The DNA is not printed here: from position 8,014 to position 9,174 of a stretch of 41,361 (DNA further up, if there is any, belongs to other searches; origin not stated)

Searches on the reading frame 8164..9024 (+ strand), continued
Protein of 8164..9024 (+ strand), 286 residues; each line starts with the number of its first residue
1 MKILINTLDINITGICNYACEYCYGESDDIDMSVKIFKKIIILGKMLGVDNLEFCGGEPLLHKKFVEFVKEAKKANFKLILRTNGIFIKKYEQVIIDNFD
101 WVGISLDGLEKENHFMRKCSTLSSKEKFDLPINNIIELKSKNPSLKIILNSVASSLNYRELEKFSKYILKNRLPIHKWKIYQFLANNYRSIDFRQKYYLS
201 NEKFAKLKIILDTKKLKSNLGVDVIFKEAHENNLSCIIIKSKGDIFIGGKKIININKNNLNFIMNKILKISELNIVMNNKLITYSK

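Call 53: find_encoding_contigs(protein=window:8164-9024:+, flank=10000, max_places=4)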
Protein window:8164-9024:+ (286 aa): 3 contigs read that carry it; 2 places shown.
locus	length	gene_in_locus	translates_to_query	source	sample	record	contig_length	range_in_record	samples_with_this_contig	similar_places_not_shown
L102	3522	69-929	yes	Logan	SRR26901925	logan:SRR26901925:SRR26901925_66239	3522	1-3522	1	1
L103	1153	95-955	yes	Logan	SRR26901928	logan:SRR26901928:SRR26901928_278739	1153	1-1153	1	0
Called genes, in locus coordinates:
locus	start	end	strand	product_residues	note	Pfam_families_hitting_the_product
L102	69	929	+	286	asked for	PF04055:Radical_SAM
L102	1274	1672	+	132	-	PF01258:zf-dskA_traR (weak)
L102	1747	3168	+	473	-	PF01476:LysM, PF23446:LysM1_NFP_LYK (faint), PF23462:LysM3_NFP (faint), PF23473:LysM3_LYK4_5 (faint), PF01476:LysM, PF01551:Peptidase_M23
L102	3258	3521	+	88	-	?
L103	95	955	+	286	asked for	PF04055:Radical_SAM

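Call 54: find_related_loci(query=A3, collection=viral_contigs, flank=8000)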
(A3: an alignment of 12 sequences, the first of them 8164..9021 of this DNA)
Query A3 (286 aa) in viral_contigs; peptide patterns used: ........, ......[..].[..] (x = any residue, [..] = any of these).
600 stretches matched a pattern (row limit reached: there are more); 192 encode a relative of the query (tblastn E <= 1e-3); the best 80 are kept; 80 distinct loci.
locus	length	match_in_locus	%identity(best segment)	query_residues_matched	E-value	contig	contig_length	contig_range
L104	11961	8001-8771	26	5-265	1e-18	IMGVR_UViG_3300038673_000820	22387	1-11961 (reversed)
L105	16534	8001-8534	27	7-184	4e-12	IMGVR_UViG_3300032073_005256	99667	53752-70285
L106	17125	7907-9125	37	8-105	8e-11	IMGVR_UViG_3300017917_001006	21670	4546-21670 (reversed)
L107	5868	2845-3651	23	5-283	4e-10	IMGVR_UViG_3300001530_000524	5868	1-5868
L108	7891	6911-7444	25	7-184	3e-10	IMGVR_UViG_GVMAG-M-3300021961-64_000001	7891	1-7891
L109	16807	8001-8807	23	5-283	4e-10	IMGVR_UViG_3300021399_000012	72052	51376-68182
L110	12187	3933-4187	34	49-147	7e-9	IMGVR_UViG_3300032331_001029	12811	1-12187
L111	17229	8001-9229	30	8-105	1e-8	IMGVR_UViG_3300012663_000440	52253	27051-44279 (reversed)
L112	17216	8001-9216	33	8-106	2e-8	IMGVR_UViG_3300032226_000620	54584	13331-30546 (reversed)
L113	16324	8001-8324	32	8-101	1e-8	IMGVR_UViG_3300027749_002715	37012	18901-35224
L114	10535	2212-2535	32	8-101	2e-8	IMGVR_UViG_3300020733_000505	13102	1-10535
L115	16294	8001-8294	32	8-99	2e-8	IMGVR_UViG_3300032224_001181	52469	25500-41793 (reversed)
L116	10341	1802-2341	22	7-185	1e-8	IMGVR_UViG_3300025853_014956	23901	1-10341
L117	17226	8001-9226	31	8-148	3e-8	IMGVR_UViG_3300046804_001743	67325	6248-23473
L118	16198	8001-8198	41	16-80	2e-8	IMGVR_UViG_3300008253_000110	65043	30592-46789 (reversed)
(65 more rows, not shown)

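Call 56: search_protein_families(library=pfam, proteins=[L017:7207-8004:+, L017:8768-9430:+, L017:5536-6882:-, L017:10335-10868:+, L017:10858-11586:-, L017:11977-13062:+, L017:13464-14384:+, L017:3966-4709:-, L017:2603-3529:+, L017:8001-8825:+], max_evalue=0.001)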
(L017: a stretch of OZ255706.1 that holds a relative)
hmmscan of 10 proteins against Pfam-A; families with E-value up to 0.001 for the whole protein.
L017:7207-8004:+ (265 aa): 0 families

L017:8768-9430:+ (220 aa): 2 families
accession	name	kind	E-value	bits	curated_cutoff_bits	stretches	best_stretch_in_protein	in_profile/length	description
PF02223.23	Thymidylate_kin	-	9e-08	32.5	27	0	27-45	1-19/185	Thymidylate kinase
PF13238.12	AAA_18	-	0.00017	22.5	29.4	1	26-154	2-115/128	AAA domain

L017:5536-6882:- (448 aa): 2 families
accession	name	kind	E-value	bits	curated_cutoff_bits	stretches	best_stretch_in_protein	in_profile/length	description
PF03050.20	DDE_Tnp_IS66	-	2.2e-42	145.8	23.1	1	159-428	3-277/284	Transposase IS66 family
PF20042.4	DUF6444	-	5.2e-09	37.1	27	1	19-85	22-82/85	Family of unknown function (DUF6444)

L017:10335-10868:+ (177 aa): 0 families

L017:10858-11586:- (242 aa): 1 family
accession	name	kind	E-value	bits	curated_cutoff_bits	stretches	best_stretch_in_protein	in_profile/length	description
PF13358.12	DDE_3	-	1.4e-25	90.3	28.6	1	38-212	3-145/146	DDE superfamily endonuclease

L017:11977-13062:+ (361 aa): 2 families
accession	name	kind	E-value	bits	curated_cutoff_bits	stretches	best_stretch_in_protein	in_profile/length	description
PF01609.27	DDE_Tnp_1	-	4.7e-10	40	23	1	89-307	9-195/200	Transposase DDE domain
PF13546.12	DDE_5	-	3.1e-06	27.4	27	1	29-189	16-200/272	DDE superfamily endonuclease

L017:13464-14384:+ (306 aa): 5 families
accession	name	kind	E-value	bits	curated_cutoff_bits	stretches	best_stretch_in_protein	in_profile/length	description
PF00665.32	rve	-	1.8e-29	102.4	32.6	1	121-216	2-101/102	Integrase core domain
PF13683.12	rve_3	-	2.9e-16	59.4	26.5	1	205-271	1-67/67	Integrase core domain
PF13276.12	HTH_21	-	4.5e-15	56.1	28.1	1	44-94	2-54/60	HTH-like domain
PF24764.1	rva_4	-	4e-08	33.6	26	1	119-235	3-116/194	Integrase core domain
PF13333.12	rve_2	-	1.8e-05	25.2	22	1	226-271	3-48/56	Integrase core domain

L017:3966-4709:- (247 aa): 1 family
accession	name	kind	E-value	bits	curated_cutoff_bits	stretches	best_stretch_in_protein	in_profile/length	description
PF01609.27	DDE_Tnp_1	-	2.3e-06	28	23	1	104-212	121-197/200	Transposase DDE domain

L017:2603-3529:+ (308 aa): 3 families
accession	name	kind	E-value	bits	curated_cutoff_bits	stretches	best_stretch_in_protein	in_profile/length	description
PF03050.20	DDE_Tnp_IS66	-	1.2e-24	87.7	23.1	1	146-302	2-172/284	Transposase IS66 family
PF20042.4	DUF6444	-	5.5e-16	59.4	27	1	3-72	13-84/85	Family of unknown function (DUF6444)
PF13005.12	zf-IS66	-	0.00011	23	27.3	1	90-132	2-46/46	zinc-finger binding domain of transposase IS66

L017:8001-8825:+ (274 aa): 2 families
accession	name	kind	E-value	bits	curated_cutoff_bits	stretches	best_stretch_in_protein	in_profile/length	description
PF04055.27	Radical_SAM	-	2.1e-17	64.2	29.5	1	8-115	2-124/166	Radical SAM superfamily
PF13353.11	Fer4_12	-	1.8e-08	35.2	22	1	11-115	13-125/137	4Fe-4S single cluster domain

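Call 57: find_related_loci(query=A3, collection=metagenome_contigs, flank=6000)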
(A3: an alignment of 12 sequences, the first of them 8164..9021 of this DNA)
Query A3 (286 aa) in metagenome_contigs; peptide patterns used: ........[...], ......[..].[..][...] (x = any residue, [..] = any of these).
600 stretches matched a pattern (row limit reached: there are more); 410 encode a relative of the query (tblastn E <= 1e-3); the best 80 are kept; 80 distinct loci.
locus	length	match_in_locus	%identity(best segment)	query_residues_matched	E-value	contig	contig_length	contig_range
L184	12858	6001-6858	41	1-284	3e-69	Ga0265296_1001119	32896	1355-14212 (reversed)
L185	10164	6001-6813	43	1-285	3e-61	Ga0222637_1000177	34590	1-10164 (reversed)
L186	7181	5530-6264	42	8-258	4e-49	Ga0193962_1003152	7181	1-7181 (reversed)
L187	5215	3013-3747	42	8-258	4e-49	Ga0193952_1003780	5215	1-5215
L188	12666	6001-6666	28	12-247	9e-23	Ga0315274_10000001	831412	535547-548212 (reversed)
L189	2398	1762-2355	32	8-204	1e-19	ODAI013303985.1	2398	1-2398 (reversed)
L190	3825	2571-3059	28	16-185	3e-19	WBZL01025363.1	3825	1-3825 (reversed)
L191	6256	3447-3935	30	16-185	1e-18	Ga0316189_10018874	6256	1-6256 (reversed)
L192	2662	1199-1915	26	5-250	1e-18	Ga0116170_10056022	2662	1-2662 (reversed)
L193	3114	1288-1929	27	7-203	2e-18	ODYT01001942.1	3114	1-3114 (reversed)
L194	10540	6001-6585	30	8-185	5e-17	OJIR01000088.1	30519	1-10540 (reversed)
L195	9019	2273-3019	26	8-268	7e-17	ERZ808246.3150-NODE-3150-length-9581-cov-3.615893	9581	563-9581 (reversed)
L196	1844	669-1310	28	7-203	6e-17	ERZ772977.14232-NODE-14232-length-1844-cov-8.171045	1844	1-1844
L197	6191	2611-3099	28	16-185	5e-16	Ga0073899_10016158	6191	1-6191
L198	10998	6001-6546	25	16-204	5e-16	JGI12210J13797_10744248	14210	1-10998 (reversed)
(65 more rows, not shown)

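Call 58: find_encoding_contigs(protein=P0054, flank=7000, max_places=4)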
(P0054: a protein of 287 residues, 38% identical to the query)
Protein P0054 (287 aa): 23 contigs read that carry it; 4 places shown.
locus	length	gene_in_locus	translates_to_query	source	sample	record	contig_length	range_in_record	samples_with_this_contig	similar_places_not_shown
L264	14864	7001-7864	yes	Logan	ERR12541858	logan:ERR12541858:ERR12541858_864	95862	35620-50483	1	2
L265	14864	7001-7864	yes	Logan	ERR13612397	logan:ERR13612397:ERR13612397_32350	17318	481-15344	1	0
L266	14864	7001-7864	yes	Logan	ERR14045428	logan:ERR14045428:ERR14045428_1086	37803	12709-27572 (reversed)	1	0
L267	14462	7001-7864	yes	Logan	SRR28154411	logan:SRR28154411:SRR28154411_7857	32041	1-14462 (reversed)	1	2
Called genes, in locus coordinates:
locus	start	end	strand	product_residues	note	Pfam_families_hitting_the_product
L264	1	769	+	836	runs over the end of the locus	PF02861:Clp_N, PF05621:TniB (weak), PF00004:AAA, PF17871:AAA_lid_9, PF00158:Sigma54_activat (weak), PF07724:AAA_2, PF07728:AAA_5, PF10431:ClpB_D2-small, +5 more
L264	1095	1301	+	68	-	PF13443:HTH_26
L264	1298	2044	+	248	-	-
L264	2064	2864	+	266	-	PF03721:UDPG_MGDP_dh_N, PF00984:UDPG_MGDP_dh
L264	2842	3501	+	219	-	PF13350:Y_phosphatase3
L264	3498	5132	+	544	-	PF08433:KTI12 (weak), PF13189:Cytidylate_kin2 (faint), PF13207:AAA_17 (weak), PF13238:AAA_18, PF13671:AAA_33, PF01946:Thi4 (weak), PF13450:NAD_binding_8, PF03275:GLF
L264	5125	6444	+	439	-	PF13641:Glyco_tranf_2_3 (weak), PF13632:Glyco_trans_2_3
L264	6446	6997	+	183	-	-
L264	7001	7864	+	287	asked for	PF04055:Radical_SAM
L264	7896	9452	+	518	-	PF00501:AMP-binding, PF13193:AMP-binding_C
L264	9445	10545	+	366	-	-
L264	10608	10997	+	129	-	-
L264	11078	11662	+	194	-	PF00004:AAA (faint), PF01712:dNK (weak), PF02223:Thymidylate_kin, PF02224:Cytidylate_kin (faint), PF13189:Cytidylate_kin2 (faint), PF13238:AAA_18, PF13521:AAA_28 (weak)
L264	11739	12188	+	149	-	-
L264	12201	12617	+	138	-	PF08837:DUF1810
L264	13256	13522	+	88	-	-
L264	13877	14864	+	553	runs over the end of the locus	PF00239:Resolvase, PF07508:Recombinase, PF13408:Zn_ribbon_recom, PF14287:DUF4368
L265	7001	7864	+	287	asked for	PF04055:Radical_SAM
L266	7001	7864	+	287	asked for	PF04055:Radical_SAM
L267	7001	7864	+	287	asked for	PF04055:Radical_SAM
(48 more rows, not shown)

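Call 59: find_encoding_contigs(protein=P0061, flank=7000, max_places=2)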
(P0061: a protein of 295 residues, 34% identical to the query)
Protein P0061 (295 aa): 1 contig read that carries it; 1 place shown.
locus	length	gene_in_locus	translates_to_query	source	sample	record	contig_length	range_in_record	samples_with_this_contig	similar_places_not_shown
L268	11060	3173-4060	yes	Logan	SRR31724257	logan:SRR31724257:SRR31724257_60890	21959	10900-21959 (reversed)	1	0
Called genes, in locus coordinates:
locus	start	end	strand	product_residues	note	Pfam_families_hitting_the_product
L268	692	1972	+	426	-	PF10412:TrwB_AAD_bind (faint), PF13401:AAA_22 (faint)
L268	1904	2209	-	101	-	-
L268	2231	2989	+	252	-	PF13814:Replic_Relax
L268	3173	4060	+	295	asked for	PF04055:Radical_SAM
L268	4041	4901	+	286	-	PF00294:PfkB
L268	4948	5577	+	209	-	PF00293:NUDIX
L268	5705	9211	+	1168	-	PF00931:NB-ARC, PF13191:AAA_16, PF07719:TPR_2 (faint), PF17874:TPR_MalT (faint), PF13374:TPR_10 (faint), PF24885:TPR_NPHP3 (weak), PF13424:TPR_12, PF24885:TPR_NPHP3 (weak)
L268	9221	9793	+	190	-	PF02698:DUF218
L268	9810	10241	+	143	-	-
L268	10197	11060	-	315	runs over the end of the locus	-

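Call 69: search_protein_families(library=padloc, proteins=[L017:7207-8004:+, L017:8768-9430:+, L268:4041-4901:+, L268:4948-5577:+, L268:5705-9211:+, L010:3207-3830:+, L010:5737-6969:+, L010:7867-8973:+, L264:6446-6997:+, L264:7896-9452:+], max_evalue=0.001)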
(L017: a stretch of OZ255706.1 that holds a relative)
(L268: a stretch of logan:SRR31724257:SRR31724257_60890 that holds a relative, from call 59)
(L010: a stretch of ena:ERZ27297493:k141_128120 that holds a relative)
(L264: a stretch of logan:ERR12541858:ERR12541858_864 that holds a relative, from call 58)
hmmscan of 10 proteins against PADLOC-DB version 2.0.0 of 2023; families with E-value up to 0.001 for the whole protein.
L017:7207-8004:+ (265 aa): 0 families

L017:8768-9430:+ (220 aa): 2 families
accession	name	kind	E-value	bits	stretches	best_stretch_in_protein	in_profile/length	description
PDLC04690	PDC-M51B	-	8.6e-12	43.2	1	24-197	4-183/191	-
PDLC02911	VakA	-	3.1e-11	42.1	1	22-200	3-162/163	-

L268:4041-4901:+ (286 aa): 0 families

L268:4948-5577:+ (209 aa): 0 families

L268:5705-9211:+ (1168 aa): 3 families
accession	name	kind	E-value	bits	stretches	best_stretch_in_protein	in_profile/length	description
PDLC01171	TPR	-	2.7e-08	31.3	1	882-1002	207-314/504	TPR repeats containing protein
PDLC01169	TPR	-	3.7e-07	27.8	1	890-962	108-178/252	TPR repeats containing protein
PDLC00759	Effector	-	4e-06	23.6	0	14-130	242-359/506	PN-superfamily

L010:3207-3830:+ (207 aa): 2 families
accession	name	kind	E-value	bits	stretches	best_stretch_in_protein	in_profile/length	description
PDLC02911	VakA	-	2.5e-08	32.6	1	17-190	5-150/163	-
PDLC04690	PDC-M51B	-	3.2e-08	31.5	1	16-158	4-141/191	-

L010:5737-6969:+ (410 aa): 0 families

L010:7867-8973:+ (368 aa): 0 families

L264:6446-6997:+ (183 aa): 0 families

L264:7896-9452:+ (518 aa): 0 families

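Call 78: list_cluster_members(proteins=[window:8164-9021:+, P0002, P0016, P0026, P0017, P0049, P0054, P0061, P0063, P0027])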
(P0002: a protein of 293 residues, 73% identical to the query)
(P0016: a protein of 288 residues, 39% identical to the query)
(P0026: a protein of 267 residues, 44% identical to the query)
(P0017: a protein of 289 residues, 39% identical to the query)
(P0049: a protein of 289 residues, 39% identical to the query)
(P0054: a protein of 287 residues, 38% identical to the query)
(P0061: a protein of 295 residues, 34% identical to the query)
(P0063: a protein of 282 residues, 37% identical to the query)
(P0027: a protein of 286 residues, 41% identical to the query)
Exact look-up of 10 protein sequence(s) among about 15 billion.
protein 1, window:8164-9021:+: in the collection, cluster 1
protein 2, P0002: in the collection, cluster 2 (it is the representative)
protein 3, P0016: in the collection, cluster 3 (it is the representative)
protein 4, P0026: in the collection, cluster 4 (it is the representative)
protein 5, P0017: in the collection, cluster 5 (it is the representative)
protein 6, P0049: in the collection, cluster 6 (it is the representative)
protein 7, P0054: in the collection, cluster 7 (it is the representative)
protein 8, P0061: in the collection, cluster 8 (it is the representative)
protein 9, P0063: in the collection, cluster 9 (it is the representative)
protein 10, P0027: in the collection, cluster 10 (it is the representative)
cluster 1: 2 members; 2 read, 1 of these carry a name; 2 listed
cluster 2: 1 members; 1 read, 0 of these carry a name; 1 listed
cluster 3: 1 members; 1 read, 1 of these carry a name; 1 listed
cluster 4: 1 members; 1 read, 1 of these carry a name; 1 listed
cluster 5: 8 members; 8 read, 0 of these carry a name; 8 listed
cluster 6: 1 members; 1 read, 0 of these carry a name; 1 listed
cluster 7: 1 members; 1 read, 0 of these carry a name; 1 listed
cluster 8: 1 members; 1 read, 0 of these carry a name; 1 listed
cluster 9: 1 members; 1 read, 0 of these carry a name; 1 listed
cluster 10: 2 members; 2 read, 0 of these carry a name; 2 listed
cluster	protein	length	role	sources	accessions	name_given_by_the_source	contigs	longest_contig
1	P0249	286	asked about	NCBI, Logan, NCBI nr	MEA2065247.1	MAG: radical SAM protein [Patescibacteria group bacterium] | radical SAM protein [Patescibacteria group bacterium]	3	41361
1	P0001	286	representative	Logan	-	-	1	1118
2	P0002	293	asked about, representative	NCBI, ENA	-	-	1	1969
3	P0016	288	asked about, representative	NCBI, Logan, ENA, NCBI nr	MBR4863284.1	MAG: radical SAM protein [Oscillospiraceae bacterium] | radical SAM protein [Oscillospiraceae bacterium]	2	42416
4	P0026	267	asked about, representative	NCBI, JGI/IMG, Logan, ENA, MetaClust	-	\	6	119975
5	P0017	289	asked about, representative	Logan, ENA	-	-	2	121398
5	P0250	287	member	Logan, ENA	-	-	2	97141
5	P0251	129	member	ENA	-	-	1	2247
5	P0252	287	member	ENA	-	-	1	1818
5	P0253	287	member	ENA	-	-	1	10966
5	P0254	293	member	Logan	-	-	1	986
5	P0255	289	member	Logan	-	-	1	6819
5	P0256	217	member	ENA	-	-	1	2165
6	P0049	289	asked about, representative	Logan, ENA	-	-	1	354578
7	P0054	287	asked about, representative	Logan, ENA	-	-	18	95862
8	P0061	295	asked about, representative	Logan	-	-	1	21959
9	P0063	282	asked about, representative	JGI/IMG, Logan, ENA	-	-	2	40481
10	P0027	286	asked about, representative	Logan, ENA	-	-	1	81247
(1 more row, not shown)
